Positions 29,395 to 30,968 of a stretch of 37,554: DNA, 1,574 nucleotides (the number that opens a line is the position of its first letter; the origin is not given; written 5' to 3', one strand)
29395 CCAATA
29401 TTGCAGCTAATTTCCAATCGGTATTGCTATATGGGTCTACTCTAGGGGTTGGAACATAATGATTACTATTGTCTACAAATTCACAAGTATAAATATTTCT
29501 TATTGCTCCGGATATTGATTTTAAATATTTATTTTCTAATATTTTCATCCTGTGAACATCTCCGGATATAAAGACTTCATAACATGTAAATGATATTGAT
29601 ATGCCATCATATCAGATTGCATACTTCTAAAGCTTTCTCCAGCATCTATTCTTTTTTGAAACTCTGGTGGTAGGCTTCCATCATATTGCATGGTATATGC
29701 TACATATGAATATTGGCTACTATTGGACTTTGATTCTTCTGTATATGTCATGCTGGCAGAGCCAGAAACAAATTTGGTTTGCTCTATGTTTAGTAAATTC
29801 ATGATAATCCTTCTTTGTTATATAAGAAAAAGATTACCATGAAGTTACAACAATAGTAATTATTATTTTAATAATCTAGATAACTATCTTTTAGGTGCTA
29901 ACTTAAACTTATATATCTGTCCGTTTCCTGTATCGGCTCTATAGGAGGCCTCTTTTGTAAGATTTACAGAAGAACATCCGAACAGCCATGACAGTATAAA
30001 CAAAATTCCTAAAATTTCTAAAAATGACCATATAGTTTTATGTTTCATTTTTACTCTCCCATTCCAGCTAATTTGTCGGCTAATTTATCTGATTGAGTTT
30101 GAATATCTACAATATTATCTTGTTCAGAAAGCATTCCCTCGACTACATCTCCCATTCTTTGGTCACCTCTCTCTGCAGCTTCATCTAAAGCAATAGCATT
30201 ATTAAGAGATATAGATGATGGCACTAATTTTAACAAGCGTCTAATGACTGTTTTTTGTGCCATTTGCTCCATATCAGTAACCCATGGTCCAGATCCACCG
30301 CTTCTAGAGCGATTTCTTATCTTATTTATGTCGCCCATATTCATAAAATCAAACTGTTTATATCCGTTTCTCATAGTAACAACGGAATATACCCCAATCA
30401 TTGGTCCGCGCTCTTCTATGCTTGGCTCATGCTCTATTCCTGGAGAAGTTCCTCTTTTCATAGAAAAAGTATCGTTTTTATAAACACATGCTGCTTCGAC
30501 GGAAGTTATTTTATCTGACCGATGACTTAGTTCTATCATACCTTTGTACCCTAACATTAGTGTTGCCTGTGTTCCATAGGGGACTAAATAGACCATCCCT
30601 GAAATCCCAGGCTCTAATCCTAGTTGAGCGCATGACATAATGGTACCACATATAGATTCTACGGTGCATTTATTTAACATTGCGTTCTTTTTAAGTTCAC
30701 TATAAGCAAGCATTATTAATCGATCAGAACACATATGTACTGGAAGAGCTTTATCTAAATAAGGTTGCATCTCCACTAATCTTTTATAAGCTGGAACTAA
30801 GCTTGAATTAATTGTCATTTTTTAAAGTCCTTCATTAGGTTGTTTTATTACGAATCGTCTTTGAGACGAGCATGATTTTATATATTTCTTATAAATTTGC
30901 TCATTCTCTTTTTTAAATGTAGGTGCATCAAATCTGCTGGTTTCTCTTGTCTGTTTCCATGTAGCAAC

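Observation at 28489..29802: Phage-borne double-glycine-leader peptide cassette: microcin-like precursor plus putative immunity protein, with no exporter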

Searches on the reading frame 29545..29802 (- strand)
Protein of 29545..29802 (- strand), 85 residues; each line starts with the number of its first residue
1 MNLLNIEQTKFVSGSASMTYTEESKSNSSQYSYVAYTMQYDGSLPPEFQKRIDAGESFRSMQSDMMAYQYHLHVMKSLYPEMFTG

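Call 6: search_protein_families(library=pfam, proteins=[window:29545-29802:-], max_evalue=1)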
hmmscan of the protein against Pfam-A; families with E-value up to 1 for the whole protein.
window:29545-29802:- (85 aa): 1 family
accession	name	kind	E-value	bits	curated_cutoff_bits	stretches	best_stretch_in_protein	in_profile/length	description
PF05753.20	TRAP_beta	-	0.11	12.3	22.4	1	9-52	98-141/178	Translocon-associated protein beta (TRAPB)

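Call 7: search_protein_families(library=phrogs, proteins=[window:29545-29802:-], max_evalue=1)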
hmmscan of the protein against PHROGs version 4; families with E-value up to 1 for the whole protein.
window:29545-29802:- (85 aa): 0 families

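Call 13: search_protein_families(library=ncbifam, proteins=[window:29545-29802:-], max_evalue=10)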
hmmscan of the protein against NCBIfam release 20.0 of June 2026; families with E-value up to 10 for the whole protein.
window:29545-29802:- (85 aa): 0 families

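Call 32: find_related_loci(query=A2, collection=genome_contigs, flank=10000)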
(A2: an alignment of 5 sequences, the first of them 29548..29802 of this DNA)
Query A2 (85 aa) in genome_contigs; peptide patterns used: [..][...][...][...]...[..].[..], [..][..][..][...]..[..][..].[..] (x = any residue, [..] = any of these).
600 stretches matched a pattern, but none encodes a relative of the query by tblastn (E <= 1e-3).

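Call 34: find_related_loci(query=A2, collection=viral_contigs, flank=10000)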
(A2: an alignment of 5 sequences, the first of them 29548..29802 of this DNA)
Query A2 (85 aa) in viral_contigs; peptide patterns used: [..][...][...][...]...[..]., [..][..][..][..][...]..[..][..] (x = any residue, [..] = any of these).
148 stretches matched a pattern; 6 encode a relative of the query (tblastn E <= 1e-3); 6 distinct loci.
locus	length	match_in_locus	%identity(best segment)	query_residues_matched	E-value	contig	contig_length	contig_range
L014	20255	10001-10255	91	1-85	5e-51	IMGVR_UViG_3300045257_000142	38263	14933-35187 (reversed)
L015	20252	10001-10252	51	1-85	1e-25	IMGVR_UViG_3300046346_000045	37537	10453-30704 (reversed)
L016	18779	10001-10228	39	12-85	4e-13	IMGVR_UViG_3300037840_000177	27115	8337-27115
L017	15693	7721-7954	37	4-83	3e-12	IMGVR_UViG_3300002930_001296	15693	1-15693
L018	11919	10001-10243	35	1-83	9e-12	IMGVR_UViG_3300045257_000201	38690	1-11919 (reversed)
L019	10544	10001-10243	35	1-83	2e-11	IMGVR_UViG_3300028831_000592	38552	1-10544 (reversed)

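Call 49: find_homologous_proteins(query=A2, max_evalue=0.001)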
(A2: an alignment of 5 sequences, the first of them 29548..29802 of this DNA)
Query A2 (5 sequences) (85 aa, profile of the alignment): 40 proteins with E <= 0.001 among 5646 candidates.
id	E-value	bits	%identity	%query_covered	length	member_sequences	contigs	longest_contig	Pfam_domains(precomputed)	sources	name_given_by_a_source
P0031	7.8e-39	149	73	100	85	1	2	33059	-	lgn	-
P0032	5.1e-38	147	91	100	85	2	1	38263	-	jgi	jgi:hypothetical protein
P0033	3.5e-35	138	43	89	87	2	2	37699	-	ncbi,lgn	-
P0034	8.9e-35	136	36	100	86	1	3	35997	-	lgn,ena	-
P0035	4.7e-32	128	40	99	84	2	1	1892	-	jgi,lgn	jgi:hypothetical protein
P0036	9.9e-32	127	39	100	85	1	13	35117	-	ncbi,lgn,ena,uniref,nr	ncbi:hypothetical protein UFOVP270_9 [uncultured Caudovirales phage]|uniref:Uncharacterized protein 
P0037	1.9e-29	119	35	98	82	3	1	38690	-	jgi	jgi:hypothetical protein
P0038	8.6e-29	117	37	99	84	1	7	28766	-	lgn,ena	-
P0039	2.6e-25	106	50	99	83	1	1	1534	-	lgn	-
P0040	3.6e-25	106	51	95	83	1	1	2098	-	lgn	-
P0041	2.9e-24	103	52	99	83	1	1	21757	-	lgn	-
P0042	6.9e-24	101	45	100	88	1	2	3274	-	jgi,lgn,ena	-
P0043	5.2e-23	99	51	100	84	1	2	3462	-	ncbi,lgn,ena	-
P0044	6.4e-23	98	37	85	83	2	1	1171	-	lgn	-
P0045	8.9e-23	98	37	85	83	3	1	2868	-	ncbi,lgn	-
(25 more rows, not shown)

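Call 59: predict_structure(alignment_id=A3)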
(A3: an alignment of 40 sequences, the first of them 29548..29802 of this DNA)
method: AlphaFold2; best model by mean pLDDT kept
length: 85 residues; sequences in the alignment: 40
mean_pLDDT: 79.2   pTM: 0.55
mean pLDDT of the five models: 79.2, 76.6, 76.5, 75.8, 72.9
residues with pLDDT >= 90: 46; 70-90: 10; 50-70: 24; < 50: 5
segments of 3 or more residues with pLDDT < 50: 1-3
pLDDT, mean of each block of 10 residues (from residue 1): 56 54 65 84 93 95 93 94 82
secondary structure, 60 per line:
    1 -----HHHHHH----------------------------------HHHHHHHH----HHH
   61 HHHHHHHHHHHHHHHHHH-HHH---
elements in order: H6-11 H46-53 H58-78

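Call 64: fold_search(model_id=the predicted structure, library=pdb)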
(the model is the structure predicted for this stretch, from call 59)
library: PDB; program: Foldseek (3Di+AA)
matches with E <= 10: 2; with E <= 0.001: 0
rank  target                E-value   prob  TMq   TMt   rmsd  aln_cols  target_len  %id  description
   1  5mz6_B                7.5e+00  0.01  0.13  0.14  15.9        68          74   18  Cryo-EM structure of a Separase-Securin complex from Caenorhabditis elegans at 3.8 A resolution (released 2017-03-08)
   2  7pkt_Q                8.6e+00  0.02  0.24  0.06  14.4        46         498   11  Large subunit of the Chlamydomonas reinhardtii mitoribosome (released 2022-06-15)

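Call 87: fold_search(model_id=the predicted structure, library=viral)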
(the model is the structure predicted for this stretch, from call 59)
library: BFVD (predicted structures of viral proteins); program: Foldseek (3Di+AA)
matches with E <= 10: 5; with E <= 0.001: 1
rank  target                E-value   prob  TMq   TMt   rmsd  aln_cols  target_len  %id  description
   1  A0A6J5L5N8            1.3e-04  1.00  0.58  0.58  16.5        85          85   39  Uncharacterized protein [uncultured Caudovirales phage]
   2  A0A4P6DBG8            7.6e+00  0.02  0.21  0.06  24.4        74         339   12  Tail protein/adaptor protein [Klebsiella phage K1-ULIP33]
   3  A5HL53                8.1e+00  0.02  0.28  0.16  18.7        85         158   14  PfWMP3_02 [Phormidium phage Pf-WMP3]
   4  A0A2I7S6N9            1.0e+01  0.02  0.24  0.25  14.8        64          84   14  (no name in the UniProt tables at hand)
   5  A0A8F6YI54            1.0e+01  0.01  0.19  0.19  12.5        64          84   14  Capsid protein (Fragment) [Cane toad-associated dicistrovirus]

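Call 92: search_protein_families(library=padloc, proteins=[window:29545-29802:-], max_evalue=0.1)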
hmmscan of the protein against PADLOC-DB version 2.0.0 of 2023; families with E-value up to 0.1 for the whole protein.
window:29545-29802:- (85 aa): 0 families

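Call 103: search_solved_structures(query=A3, max_evalue=1)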
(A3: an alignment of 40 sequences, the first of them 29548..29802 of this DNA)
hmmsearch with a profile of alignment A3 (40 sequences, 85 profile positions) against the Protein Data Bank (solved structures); distinct sequences matched with E-value up to 1: 6.
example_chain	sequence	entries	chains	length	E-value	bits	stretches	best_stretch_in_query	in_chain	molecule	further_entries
2otj_I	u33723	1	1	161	0.013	18.7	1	21-56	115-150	50S ribosomal protein L11P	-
1s72_I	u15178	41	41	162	0.013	18.7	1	21-56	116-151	50S ribosomal protein L11P | 50S ribosomal protein L11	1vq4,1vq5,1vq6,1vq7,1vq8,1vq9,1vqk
7ymi_B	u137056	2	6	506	0.24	14.6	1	39-70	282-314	Photosystem II CP47 reaction center protein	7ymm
9xyq_A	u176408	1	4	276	0.45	13.7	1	22-58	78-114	juvenile hormone acid methyltransferase JHAMT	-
9xyo_A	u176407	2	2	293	0.49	13.6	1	23-58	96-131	juvenile hormone acid methyltransferase | juvenile hormone acid methyltransferase JHAMT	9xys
5wl7_A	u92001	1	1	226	0.79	13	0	32-53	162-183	Engineered Chalcone Isomerase ancCHI*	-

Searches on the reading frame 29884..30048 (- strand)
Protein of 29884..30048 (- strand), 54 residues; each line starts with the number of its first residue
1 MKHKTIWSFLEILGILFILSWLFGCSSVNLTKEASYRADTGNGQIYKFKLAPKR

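Call 6: search_protein_families(library=pfam, proteins=[window:29884-30048:-], max_evalue=1)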
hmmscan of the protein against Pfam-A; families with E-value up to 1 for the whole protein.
window:29884-30048:- (54 aa): 2 families
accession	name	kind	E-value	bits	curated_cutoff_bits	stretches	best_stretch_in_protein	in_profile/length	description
PF24841.1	DUF7719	-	0.054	13.7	25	1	15-38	4-27/69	Domain of unknown function (DUF7719)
PF03568.22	Peptidase_C50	-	0.093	12.3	27.8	1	19-48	349-375/395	Peptidase family C50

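Call 7: search_protein_families(library=phrogs, proteins=[window:29884-30048:-], max_evalue=1)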
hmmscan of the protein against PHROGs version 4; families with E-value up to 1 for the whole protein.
window:29884-30048:- (54 aa): 1 family
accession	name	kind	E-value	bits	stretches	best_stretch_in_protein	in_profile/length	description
phrog_456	-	lysis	0.38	11.5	1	3-30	4-31/102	Rz-like spanin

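Call 13: search_protein_families(library=ncbifam, proteins=[window:29884-30048:-], max_evalue=10)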
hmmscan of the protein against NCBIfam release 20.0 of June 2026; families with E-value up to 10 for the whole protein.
window:29884-30048:- (54 aa): 2 families
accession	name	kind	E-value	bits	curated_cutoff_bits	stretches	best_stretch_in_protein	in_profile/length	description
NF002570.0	PRK02201.1-5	equivalog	0.092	11.8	416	1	4-28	29-54/396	membrane protein insertase YidC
NF041286.1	lipo_GerS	equivalog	0.18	11.2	175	1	5-38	3-35/196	germination lipoprotein GerS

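Call 92: search_protein_families(library=padloc, proteins=[window:29884-30048:-], max_evalue=0.1)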
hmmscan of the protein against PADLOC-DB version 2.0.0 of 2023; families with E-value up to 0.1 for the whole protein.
window:29884-30048:- (54 aa): 0 families

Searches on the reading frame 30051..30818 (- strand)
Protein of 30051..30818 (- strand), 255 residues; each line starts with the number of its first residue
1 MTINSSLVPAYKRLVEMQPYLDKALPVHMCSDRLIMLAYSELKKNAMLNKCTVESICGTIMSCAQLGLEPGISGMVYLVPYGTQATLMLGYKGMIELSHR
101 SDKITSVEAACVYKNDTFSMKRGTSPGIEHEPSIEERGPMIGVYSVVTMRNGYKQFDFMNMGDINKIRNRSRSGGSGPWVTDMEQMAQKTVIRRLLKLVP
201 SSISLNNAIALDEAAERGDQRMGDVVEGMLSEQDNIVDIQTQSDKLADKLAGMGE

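Call 6: search_protein_families(library=pfam, proteins=[window:30051-30818:-], max_evalue=1)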
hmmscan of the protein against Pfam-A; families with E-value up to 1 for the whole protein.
window:30051-30818:- (255 aa): 1 family
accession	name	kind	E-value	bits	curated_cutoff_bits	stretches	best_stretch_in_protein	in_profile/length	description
PF03837.19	RecT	-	1.5e-46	158.9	24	1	34-219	3-191/198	RecT family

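Call 7: search_protein_families(library=phrogs, proteins=[window:30051-30818:-], max_evalue=1)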
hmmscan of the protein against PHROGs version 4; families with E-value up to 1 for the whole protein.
window:30051-30818:- (255 aa): 6 families
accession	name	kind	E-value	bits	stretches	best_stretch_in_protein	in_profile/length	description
phrog_148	-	DNA, RNA and nucleotide metabolism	7.5e-72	244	1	12-240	31-265/387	RecT-like ssDNA annealing protein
phrog_34786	-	unknown function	2.2e-17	64.2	1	10-87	31-109/116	-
phrog_19737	-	unknown function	1.2e-09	39.4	1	40-103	42-106/108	-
phrog_2780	-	DNA, RNA and nucleotide metabolism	3.6e-06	27.6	1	62-156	63-157/369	RecT-like ssDNA annealing protein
phrog_12233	-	DNA, RNA and nucleotide metabolism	0.058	14.4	1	164-214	9-56/158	RecT-like ssDNA annealing protein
phrog_21982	-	unknown function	0.23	12.7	1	219-253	12-46/101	-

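Call 45: search_dna_similar(query=window:30051-30818:-, collection=phages, mode=protein, max_rows=12)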
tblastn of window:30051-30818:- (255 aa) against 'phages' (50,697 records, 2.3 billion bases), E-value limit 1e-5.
Records with a match: 978; places in all: 979; records where one place covers at least 80% of the query: 380.
Best place of each record, by identity: <60% 978.
By first word of the organism name: Mycobacterium 182; Gordonia 117; Streptococcus 107; Arthrobacter 105; Stx2a-converting 62; Staphylococcus 56; Escherichia 47; Ralstonia 31; Bacillus 18; Yersinia 16; and 66 more.
By host as written in the record: Mycobacterium smegmatis mc2 155 132; - 112; Gordonia terrae 3612 94; Arthrobacter sp. ATCC 21022 59; Streptococcus thermophilus 39; Arthrobacter globiformis B-2979 22; Escherichia coli 19; Staphylococcus aureus 19; and 250 more.
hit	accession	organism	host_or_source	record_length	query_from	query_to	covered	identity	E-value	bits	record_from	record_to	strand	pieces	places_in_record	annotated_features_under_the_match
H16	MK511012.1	Pseudomonas phage vB_Pae_BR153a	Pseudomonas aeruginosa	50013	24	248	88%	44.3%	2e-56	199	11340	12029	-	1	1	recombinational DNA repair protein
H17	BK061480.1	Pseudomonas phage vB_PaeS-D14H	Pseudomonas aeruginosa strain 3-38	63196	24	237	84%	44.6%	1e-55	197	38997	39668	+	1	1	Recombinational DNA repair protein RecT (prophage associated)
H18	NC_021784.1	Thermus phage phi OH2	-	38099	14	245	91%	41.2%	2e-57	202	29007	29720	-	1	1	RecT-like ssDNA annealing protein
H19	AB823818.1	Geobacillus phage phiOH2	-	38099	14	245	91%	41.2%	2e-57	202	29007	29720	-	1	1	RecT protein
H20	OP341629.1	Geobacillus phage vB_GthS_PK5.2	Geobacillus thermodenitrificans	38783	14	244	91%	40.9%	2e-56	199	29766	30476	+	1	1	recombination protein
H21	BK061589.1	Pseudomonas phage vB_PaeS-D14P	Pseudomonas aeruginosa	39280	24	235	83%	44.6%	1e-55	197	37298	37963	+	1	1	Recombination and repair protein RecT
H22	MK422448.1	Klebsiella phage ST512-KPC3phi13.3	Klebsiella pneumoniae ST512-KPC3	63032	24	243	86%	42.4%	2e-51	185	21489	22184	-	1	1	recombinational DNA repair protein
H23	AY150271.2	Salmonella phage epsilon15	Salmonella enterica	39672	24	235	83%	42.5%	7e-51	183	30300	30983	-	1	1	RecT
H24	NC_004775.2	Salmonella phage epsilon15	Salmonella enterica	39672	24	235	83%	42.5%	7e-51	183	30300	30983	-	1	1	RecT-like ssDNA annealing protein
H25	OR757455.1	Salmonella phage VB_ST_E15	Salmonella enterica subsp. enterica ...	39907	24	235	83%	42.5%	7e-51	183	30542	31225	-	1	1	recombination protein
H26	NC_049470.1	Arthrobacter phage TripleJ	Arthrobacter globiformis NRRL B-2979 SEA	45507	11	207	77%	45.7%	2e-55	196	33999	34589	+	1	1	55: RecT-like ssDNA annealing protein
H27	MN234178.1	Arthrobacter phage TripleJ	Arthrobacter globiformis NRRL B-2979 SEA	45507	11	207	77%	45.7%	2e-55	196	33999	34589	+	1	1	55: RecT-like DNA pairing protein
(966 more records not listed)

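Call 70: find_related_loci(query=window:30051-30818:-, collection=viral_contigs, flank=5000)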
Query window:30051-30818:- (255 aa) in viral_contigs; peptide patterns used: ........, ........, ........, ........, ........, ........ (x = any residue, [..] = any of these).
4 stretches matched a pattern; 2 encode a relative of the query (tblastn E <= 1e-3); 2 distinct loci.
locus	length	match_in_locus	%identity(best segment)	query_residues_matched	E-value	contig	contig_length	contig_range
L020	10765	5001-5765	93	1-255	7e-168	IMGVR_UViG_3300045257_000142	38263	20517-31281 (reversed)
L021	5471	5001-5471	61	8-164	5e-64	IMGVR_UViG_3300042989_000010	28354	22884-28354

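Call 72: find_related_loci(query=A5, collection=viral_contigs, flank=4000)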
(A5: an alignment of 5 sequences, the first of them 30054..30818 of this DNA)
Query A5 (255 aa) in viral_contigs; peptide patterns used: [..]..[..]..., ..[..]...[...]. (x = any residue, [..] = any of these).
599 stretches matched a pattern (row limit reached: there are more); 532 encode a relative of the query (tblastn E <= 1e-3); the best 80 are kept; 80 distinct loci.
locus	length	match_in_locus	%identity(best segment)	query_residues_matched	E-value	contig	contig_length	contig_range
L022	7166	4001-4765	49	4-255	1e-78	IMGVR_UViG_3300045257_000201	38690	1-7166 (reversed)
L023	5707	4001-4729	44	10-250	2e-62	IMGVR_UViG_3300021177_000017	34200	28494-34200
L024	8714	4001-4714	41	14-245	2e-60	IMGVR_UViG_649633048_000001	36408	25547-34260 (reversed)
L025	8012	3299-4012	42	14-245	4e-60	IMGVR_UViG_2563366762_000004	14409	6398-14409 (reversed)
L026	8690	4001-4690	44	24-248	4e-60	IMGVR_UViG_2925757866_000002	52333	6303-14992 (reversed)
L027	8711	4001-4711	41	14-244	5e-60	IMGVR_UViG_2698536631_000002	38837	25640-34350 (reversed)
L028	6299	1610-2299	44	24-248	6e-60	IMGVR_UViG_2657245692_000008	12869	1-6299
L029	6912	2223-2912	44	24-248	6e-60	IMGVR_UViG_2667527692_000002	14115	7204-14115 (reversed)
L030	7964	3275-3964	44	24-248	6e-60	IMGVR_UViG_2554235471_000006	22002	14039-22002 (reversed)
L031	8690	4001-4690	44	24-248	6e-60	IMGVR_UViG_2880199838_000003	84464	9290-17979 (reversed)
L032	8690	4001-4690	44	24-248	5e-60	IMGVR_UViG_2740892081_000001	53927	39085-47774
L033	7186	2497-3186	44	24-248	6e-60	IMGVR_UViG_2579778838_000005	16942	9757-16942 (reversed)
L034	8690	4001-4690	44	24-248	6e-60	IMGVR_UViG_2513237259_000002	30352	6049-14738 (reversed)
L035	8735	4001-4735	43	24-250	2e-59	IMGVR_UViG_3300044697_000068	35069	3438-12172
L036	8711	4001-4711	40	14-244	2e-59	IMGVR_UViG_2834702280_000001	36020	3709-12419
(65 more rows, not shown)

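Call 96: find_related_loci(query=A5, collection=genome_contigs, flank=3500)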
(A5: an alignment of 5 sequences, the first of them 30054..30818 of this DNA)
Query A5 (255 aa) in genome_contigs; peptide patterns used: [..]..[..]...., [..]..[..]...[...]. (x = any residue, [..] = any of these).
600 stretches matched a pattern (row limit reached: there are more); 326 encode a relative of the query (tblastn E <= 1e-3); the best 80 are kept; 80 distinct loci.
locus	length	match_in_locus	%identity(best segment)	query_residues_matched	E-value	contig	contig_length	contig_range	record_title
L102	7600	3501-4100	48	14-213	1e-62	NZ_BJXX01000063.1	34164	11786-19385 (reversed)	Aneurinibacillus danicus strain NBRC 102444 sequence063, whole genome shotgun sequence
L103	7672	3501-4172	43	14-243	1e-61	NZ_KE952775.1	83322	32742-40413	Aneurinibacillus aneurinilyticus ATCC 12856 Scaffold299, whole genome shotgun sequence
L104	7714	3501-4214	41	14-245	2e-60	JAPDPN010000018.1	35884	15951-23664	MAG: candidate division KSB1 bacterium isolate DPZ2_202101_bins_149 DPZ-2_202101_bins_149_scaffold_18, whole genome shot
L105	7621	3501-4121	44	5-213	6e-59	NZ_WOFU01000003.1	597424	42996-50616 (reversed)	Bacillus sp. B15-48 0000003, whole genome shotgun sequence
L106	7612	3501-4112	43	14-217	1e-58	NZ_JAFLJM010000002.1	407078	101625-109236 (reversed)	Alkalihalobacillus sp. BA299 2, whole genome shotgun sequence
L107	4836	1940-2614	42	14-232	1e-58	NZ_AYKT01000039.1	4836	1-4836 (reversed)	Geobacillus thermodenitrificans subsp. thermodenitrificans DSM 465 contig45, whole genome shotgun sequence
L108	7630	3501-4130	43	14-217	3e-58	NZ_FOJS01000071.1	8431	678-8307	Parageobacillus thermantarcticus strain M1, whole genome shotgun sequence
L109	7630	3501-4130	43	14-217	3e-58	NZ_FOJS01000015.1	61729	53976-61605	Parageobacillus thermantarcticus strain M1, whole genome shotgun sequence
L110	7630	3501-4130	44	14-217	5e-58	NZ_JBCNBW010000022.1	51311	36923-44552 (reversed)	Aeribacillus pallidus strain NRS-2058 NRS_2058_contig_0000022, whole genome shotgun sequence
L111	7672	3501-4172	41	14-243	4e-58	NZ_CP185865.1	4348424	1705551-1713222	Brevibacillus sp. TJ4 chromosome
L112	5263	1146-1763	45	14-213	7e-58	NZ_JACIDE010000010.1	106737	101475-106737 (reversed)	Anoxybacteroides voinovskiense strain DSM 17075 Ga0373221_10, whole genome shotgun sequence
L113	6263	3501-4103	43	4-204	2e-57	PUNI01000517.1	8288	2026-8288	MAG: Rhodobacteraceae bacterium isolate B1Sed10_197m B1-Sed10-C12924, whole genome shotgun sequence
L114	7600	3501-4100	45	14-213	1e-57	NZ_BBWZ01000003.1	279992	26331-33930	Aneurinibacillus tyrosinisolvens strain LL-002, whole genome shotgun sequence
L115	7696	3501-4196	41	14-244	2e-57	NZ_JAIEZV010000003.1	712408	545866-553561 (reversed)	Halobacillus sp. Nhm2S1 Nhm2S1_3, whole genome shotgun sequence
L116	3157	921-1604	41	14-240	2e-57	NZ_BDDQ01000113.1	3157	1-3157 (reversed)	Caenibacillus caldisaponilyticus strain B157, whole genome shotgun sequence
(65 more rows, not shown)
